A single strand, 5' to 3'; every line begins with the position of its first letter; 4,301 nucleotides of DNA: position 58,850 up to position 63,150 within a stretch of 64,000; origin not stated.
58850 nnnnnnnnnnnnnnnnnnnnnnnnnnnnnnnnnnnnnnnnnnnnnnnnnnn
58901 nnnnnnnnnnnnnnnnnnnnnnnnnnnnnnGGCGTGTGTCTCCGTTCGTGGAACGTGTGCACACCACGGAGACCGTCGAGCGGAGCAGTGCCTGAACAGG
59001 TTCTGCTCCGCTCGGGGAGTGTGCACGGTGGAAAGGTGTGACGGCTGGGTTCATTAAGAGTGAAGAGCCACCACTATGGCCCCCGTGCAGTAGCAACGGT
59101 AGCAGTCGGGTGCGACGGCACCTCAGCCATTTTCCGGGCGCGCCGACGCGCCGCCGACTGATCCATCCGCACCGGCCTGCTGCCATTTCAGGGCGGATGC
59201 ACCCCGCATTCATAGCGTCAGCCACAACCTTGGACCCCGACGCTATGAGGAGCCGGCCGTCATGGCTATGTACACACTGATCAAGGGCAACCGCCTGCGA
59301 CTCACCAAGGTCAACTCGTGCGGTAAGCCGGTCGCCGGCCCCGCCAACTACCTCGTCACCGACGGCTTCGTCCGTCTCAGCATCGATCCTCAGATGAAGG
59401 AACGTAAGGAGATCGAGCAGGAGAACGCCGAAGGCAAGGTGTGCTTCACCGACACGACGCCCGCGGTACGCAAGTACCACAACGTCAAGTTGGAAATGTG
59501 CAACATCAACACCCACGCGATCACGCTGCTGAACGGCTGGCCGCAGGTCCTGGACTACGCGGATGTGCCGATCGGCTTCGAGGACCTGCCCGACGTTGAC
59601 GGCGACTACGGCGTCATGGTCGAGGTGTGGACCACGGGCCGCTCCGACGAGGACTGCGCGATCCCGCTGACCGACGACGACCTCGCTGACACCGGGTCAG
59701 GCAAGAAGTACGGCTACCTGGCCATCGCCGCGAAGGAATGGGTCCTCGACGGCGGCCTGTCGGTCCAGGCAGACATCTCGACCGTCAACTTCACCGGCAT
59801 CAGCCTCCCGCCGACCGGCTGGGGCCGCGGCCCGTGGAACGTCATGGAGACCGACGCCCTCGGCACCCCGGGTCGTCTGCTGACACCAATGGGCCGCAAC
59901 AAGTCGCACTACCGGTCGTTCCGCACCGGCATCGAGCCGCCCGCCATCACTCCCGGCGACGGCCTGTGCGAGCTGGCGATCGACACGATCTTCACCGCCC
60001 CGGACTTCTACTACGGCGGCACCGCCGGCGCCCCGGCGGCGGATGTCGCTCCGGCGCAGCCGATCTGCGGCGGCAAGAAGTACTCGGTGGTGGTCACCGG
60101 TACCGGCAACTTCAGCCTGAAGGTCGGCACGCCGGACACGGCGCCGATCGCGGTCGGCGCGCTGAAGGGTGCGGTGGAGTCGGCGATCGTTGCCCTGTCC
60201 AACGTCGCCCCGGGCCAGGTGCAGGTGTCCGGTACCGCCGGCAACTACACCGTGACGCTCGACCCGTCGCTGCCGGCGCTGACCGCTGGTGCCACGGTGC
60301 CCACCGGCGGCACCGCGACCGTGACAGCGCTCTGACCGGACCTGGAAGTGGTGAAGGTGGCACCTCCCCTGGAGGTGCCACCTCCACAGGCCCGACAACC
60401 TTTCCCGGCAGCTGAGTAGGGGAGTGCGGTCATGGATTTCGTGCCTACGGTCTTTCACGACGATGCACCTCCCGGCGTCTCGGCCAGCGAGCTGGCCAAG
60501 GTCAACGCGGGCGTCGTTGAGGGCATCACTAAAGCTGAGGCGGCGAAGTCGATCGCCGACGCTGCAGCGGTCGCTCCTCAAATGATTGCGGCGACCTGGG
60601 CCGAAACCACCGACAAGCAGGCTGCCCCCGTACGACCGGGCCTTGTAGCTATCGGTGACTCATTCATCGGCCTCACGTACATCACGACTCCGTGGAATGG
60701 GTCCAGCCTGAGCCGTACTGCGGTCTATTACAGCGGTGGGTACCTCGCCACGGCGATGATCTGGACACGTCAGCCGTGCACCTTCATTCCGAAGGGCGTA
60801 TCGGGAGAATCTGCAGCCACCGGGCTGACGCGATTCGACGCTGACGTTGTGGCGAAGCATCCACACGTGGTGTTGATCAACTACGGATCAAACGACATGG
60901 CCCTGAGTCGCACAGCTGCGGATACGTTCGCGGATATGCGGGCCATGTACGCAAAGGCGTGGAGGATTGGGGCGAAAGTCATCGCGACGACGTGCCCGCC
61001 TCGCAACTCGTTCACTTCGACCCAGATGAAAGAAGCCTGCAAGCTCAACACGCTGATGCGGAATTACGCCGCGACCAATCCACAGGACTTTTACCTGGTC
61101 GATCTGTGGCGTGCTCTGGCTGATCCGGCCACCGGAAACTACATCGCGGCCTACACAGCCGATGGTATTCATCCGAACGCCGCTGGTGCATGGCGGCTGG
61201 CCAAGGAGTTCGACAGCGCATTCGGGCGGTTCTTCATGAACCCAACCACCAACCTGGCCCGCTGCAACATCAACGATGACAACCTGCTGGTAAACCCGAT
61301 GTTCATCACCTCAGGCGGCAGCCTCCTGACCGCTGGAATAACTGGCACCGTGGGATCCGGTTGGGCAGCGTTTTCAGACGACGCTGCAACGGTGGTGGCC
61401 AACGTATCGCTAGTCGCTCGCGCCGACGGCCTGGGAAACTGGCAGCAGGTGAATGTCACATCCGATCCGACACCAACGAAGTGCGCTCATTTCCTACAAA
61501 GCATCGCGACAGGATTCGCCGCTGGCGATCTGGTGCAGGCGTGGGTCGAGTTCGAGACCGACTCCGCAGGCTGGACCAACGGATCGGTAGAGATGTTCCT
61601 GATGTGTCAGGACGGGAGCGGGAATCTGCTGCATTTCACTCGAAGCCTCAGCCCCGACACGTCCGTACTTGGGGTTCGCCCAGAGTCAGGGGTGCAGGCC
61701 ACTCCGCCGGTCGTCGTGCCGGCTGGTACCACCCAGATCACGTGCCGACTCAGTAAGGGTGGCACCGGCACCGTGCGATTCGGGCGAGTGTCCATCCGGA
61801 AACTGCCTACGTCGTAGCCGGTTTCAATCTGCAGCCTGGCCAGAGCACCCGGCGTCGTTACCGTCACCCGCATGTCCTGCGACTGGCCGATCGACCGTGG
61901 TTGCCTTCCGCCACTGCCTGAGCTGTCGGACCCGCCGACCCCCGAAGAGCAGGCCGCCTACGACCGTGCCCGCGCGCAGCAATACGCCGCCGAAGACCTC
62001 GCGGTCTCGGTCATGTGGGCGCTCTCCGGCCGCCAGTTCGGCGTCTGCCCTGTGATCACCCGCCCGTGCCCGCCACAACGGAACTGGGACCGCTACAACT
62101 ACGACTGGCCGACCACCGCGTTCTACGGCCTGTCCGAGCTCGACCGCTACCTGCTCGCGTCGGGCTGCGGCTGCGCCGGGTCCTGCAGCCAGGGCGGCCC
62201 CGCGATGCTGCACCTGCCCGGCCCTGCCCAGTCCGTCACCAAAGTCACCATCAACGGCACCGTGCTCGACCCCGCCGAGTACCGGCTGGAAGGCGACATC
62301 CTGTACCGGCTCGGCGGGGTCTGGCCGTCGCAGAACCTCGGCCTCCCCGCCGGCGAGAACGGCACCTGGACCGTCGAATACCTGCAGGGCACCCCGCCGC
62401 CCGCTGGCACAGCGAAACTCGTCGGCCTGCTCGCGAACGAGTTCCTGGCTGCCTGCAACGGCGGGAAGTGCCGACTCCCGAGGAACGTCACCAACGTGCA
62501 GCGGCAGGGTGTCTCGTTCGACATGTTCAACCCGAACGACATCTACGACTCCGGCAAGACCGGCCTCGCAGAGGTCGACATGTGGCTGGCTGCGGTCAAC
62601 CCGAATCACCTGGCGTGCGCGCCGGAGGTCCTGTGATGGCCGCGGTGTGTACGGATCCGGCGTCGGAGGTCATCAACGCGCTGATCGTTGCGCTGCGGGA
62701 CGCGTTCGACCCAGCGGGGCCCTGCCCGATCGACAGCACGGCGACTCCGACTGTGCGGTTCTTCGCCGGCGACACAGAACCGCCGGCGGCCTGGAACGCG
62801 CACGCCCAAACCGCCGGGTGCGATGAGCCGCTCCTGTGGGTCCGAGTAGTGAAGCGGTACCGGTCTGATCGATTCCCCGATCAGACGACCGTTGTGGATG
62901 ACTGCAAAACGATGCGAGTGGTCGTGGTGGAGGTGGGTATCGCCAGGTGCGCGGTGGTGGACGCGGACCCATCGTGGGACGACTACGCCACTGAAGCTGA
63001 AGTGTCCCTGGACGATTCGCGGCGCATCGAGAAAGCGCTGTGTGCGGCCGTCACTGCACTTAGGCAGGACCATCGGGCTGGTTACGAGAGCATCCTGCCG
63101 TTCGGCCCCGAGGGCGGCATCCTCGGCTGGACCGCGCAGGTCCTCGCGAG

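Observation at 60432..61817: SGNH/GDSL hydrolase with foreign codon usage between the capsid genes and the head-tail adaptors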

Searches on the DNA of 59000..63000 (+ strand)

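Call 6: search_dna_similar(query=window:59000-63000:+, collection=phages, mode=near, max_rows=30)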
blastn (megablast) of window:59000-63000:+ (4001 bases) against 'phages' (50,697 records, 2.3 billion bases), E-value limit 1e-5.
No match.
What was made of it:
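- Tried and rejected: Megablast of 59000-63000 found nothing (call 6).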

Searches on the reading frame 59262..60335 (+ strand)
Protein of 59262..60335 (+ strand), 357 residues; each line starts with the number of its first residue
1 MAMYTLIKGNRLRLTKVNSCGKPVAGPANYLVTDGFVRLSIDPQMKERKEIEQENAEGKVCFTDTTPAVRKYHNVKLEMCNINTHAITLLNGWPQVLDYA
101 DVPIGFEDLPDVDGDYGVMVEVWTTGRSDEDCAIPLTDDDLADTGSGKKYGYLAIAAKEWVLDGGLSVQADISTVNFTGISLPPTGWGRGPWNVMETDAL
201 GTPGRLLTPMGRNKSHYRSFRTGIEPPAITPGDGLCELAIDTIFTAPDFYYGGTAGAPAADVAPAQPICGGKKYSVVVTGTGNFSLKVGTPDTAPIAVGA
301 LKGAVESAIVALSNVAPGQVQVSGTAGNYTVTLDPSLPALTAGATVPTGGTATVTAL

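Call 4: search_protein_families(library=pfam, proteins=[window:59262-60335:+], max_evalue=0.01)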
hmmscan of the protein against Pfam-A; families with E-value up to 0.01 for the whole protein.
window:59262-60335:+ (357 aa): 0 families

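Call 5: search_protein_families(library=phrogs, proteins=[window:59262-60335:+], max_evalue=0.001)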
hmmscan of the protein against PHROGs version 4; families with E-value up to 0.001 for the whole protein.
window:59262-60335:+ (357 aa): 2 families
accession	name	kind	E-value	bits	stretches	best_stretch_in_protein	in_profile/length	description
phrog_792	-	tail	2.8e-109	366.5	1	1-355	3-348/350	major tail protein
phrog_2839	-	tail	0.00045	19.8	1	280-351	71-143/581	tail sheath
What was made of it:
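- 59262..60335 (+): Upstream neighbour: major tail (tube) protein, 357 aa. It marks the left edge of the cargo slot. phrog_792 'major tail protein', E=2.8e-109, full length (call 5).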

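Call 64: search_dna_similar(query=window:59262-60335:+, collection=phages, mode=protein, max_rows=40, rows=spread)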
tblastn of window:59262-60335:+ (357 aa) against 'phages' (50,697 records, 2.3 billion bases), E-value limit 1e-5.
Records with a match: 840; places in all: 840; records where one place covers at least 80% of the query: 111.
Best place of each record, by identity: <60% 840.
By first word of the organism name: Mycobacterium 496; Gordonia 185; Microbacterium 115; Streptomyces 17; Arthrobacter 10; Rhodococcus 3; Mycolicibacterium 2; Tsukamurella 2; Curtobacterium 2; Actinoplanes 2; and 6 more.
By host as written in the record: Mycobacterium smegmatis mc2 155 348; Gordonia terrae 3612 145; Mycobacterium smegmatis mc#155 83; Microbacterium foliorum NRRL B-24224 56; Microbacterium foliorum NRRL B-24224 SEA 23; Microbacterium paraoxydans NWU1 20; Gordonia terrae CAG3 15; - 12; and 51 more.
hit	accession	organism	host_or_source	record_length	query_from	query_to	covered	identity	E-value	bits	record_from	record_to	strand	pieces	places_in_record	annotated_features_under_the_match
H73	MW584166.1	Mycobacterium phage prophi88-1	Mycobacterium abscessus GD88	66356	4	336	93%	51.9%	2e-91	304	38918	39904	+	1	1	63: major tail protein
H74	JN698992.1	Mycobacterium phage Gadjet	Mycobacterium smegmatis mc2 155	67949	3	314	87%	48.9%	1e-79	270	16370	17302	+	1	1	22: major tail protein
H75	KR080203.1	Mycobacterium phage OrangeOswald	Mycobacterium smegmatis mc2 155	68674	3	314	87%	48.6%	8e-79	268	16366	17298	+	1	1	21: major tail protein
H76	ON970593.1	Mycobacterium phage Blocker23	Mycobacterium smegmatis mc2 155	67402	1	314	88%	47.0%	2e-72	249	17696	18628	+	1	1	21: major tail protein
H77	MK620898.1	Mycobacterium phage Coffee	Mycobacterium smegmatis mc2 155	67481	1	314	88%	47.0%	3e-72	249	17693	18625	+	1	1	21: major tail protein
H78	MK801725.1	Gordonia phage Yago84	Gordonia terrae 3612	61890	1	251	70%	56.6%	1e-91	305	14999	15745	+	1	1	18: major tail protein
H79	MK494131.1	Mycobacterium phage GodPhather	Mycobacterium smegmatis mc#155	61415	4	324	90%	42.5%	7e-70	242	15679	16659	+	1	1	16: major tail protein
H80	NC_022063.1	Mycobacterium phage Phelemich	Mycobacterium smegmatis mc2 155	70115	1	251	70%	47.2%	3e-67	235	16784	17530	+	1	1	20: major tail protein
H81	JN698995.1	Mycobacterium phage Dori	Mycobacterium smegmatis mc2 155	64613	4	251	69%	46.8%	3e-63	223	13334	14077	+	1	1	17: major tail protein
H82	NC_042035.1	Mycobacterium phage Zemanar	Mycobacterium smegmatis mc2 155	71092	7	251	69%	46.7%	1e-68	239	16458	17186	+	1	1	19: major tail protein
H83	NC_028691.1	Mycobacterium phage Apizium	Mycobacterium smegmatis mc2 155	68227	7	251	69%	45.5%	2e-61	218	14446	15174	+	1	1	major tail protein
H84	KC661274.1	Mycobacterium phage SDcharge11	Mycobacterium smegmatis mc2 155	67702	7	251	69%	45.5%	2e-61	218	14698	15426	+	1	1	18: major tail protein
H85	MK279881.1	Mycobacterium phage Solosis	Mycobacterium smegmatis mc2 155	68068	7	251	69%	45.5%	2e-61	218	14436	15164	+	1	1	17: major tail protein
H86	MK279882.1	Mycobacterium phage Sophia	Mycobacterium smegmatis mc2 155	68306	7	251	69%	45.5%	2e-61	218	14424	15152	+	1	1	17: major tail protein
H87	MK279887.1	Mycobacterium phage Timmi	Mycobacterium smegmatis mc2 155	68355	7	251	69%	45.5%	2e-61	218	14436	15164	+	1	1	17: major tail protein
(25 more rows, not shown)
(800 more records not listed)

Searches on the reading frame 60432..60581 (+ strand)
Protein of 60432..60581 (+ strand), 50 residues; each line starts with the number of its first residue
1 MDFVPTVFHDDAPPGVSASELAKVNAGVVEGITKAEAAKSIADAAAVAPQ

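Call 82: find_homologous_proteins(query=A5, max_evalue=0.01)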
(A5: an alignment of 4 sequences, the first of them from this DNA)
Query A5 (4 sequences): 205 candidates shared short words with the query, none scored E <= 0.01.
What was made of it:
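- On SGNH receptor-binding tail fibre/spike deacetylases (G7C gp63.1 type): An N-terminal profile search of the large database returned nothing (call 82).
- A profile of that module found nothing in the 5.8-billion-protein database (call 82).
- Tried and rejected: A profile of aa 1-50 from four orthologues against the 5.8-billion-protein database gave no hit at E<=0.01, not even the orthologues themselves, so candidate retrieval probably failed (call 82).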

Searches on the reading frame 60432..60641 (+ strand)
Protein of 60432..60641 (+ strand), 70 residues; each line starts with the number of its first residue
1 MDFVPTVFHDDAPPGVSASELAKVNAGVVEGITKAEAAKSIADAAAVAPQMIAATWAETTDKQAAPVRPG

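Call 62: search_protein_families(library=phrogs, proteins=[window:60432-60641:+], max_evalue=1)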
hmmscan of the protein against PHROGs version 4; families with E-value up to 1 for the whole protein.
seq(70 aa): 0 families
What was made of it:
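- The window N-terminus has no detectable anchor homology (call 62).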
